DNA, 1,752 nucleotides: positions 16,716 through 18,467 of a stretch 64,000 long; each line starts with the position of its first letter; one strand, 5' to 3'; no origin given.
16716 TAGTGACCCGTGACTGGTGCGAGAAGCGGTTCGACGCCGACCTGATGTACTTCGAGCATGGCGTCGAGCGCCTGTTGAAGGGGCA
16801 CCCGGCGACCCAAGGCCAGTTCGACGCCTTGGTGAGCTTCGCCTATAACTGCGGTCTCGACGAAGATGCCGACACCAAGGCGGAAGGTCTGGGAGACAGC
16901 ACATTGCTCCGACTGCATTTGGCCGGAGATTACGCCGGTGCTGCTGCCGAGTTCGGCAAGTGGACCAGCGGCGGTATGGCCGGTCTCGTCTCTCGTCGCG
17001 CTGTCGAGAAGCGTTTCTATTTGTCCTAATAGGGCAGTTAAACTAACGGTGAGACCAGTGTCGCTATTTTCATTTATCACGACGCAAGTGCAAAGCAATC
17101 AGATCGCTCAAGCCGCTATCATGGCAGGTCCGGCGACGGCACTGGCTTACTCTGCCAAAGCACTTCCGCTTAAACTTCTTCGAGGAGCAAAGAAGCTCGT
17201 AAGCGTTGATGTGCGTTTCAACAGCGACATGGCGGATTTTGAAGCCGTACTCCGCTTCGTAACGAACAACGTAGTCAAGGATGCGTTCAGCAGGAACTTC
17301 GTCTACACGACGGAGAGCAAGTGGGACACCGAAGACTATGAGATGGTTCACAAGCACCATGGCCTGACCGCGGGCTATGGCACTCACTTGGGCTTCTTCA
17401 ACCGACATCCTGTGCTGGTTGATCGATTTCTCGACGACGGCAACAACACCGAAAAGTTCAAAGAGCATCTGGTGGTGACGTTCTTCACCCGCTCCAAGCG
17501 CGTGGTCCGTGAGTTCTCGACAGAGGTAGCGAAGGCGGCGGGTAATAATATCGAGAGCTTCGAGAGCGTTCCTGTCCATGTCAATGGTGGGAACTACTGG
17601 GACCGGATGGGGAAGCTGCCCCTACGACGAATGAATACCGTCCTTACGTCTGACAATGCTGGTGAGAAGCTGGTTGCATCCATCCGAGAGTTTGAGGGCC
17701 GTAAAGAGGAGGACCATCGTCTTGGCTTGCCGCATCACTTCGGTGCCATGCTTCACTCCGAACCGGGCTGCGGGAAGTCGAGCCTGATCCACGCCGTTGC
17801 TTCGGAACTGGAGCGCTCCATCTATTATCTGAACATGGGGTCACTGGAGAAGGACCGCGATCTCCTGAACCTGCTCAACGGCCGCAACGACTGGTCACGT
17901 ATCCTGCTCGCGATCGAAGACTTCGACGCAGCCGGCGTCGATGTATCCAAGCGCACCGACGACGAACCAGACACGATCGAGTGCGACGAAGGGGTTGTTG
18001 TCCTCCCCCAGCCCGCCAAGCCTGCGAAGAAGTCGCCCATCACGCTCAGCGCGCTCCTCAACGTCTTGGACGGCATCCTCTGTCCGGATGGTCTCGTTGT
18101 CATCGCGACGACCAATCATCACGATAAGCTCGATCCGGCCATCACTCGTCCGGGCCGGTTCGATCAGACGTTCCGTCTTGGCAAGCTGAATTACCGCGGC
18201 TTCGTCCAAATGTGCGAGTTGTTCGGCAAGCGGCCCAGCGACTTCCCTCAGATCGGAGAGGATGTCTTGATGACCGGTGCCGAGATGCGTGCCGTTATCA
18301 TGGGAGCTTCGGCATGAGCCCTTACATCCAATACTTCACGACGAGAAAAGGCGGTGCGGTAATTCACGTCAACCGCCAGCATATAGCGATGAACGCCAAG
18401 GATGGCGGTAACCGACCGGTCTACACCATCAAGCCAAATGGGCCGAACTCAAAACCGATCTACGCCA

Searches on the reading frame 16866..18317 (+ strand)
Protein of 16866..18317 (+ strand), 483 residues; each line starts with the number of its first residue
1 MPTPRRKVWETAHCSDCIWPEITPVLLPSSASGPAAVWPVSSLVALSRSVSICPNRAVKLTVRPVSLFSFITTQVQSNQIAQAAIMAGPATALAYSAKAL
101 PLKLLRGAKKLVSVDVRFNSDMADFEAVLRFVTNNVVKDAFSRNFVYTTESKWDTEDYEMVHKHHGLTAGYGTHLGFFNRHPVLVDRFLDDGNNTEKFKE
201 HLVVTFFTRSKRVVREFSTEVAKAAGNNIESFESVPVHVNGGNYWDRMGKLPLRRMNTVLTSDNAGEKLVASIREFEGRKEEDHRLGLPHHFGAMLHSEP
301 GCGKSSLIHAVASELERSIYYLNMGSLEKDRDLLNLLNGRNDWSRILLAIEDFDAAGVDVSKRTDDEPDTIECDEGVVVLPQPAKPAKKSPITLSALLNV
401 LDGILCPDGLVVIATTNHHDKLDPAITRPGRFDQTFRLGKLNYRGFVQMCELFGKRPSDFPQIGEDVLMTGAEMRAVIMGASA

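Call 61: search_protein_families(library=pfam, proteins=[window:16866-18317:+], max_evalue=0.001)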
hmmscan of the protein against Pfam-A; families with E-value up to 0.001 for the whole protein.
window:16866-18317:+ (483 aa): 2 families
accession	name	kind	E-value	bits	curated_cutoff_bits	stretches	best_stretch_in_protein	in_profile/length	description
PF00004.35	AAA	-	1.5e-15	58.3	21.2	2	393-438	84-129/131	ATPase family associated with various cellular activities (AAA)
PF08740.16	BCS1_N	-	4.3e-12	46.8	28.1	1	101-259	12-182/182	BCS1 N terminal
